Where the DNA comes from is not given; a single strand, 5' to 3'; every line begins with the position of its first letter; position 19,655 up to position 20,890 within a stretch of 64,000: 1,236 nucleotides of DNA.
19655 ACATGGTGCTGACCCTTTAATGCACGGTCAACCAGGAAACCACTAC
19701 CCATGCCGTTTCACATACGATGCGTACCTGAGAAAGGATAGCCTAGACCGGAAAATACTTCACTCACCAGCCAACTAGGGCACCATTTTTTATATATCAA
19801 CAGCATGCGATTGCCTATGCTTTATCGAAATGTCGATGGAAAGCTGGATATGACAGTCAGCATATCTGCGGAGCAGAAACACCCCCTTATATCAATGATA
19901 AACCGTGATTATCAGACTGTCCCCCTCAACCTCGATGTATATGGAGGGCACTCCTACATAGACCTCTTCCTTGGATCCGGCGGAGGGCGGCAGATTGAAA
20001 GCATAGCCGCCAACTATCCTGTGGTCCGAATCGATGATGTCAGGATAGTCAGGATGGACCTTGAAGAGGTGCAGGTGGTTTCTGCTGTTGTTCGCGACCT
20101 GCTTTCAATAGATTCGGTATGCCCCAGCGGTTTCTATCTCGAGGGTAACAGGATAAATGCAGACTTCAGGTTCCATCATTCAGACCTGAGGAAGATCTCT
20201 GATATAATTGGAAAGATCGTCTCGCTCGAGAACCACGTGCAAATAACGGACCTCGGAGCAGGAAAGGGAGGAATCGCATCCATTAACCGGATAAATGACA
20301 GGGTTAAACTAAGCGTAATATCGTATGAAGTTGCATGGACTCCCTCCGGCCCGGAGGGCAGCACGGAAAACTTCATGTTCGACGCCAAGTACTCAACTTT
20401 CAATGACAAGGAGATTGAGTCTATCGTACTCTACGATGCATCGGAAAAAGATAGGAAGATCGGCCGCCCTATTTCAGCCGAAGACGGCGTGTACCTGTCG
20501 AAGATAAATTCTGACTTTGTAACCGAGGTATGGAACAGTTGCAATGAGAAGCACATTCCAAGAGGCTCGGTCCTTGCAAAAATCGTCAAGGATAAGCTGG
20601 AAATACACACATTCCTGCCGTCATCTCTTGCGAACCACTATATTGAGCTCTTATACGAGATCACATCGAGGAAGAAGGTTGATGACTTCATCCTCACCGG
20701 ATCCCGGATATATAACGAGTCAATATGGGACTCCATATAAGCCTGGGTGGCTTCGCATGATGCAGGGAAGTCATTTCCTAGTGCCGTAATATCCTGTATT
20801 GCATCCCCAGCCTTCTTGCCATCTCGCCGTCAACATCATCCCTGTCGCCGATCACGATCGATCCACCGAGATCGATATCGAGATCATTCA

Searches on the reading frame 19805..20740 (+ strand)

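Call 13: search_protein_families(library=pfam, proteins=[window:19805-20740:+], max_evalue=0.01)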
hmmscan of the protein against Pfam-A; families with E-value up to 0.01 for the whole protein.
window:19805-20740:+ (311 aa): 1 family
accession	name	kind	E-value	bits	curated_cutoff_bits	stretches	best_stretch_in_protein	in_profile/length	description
PF19020.6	Ta1207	-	8.8e-46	156.6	26.3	1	19-287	3-276/277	Ta1207 family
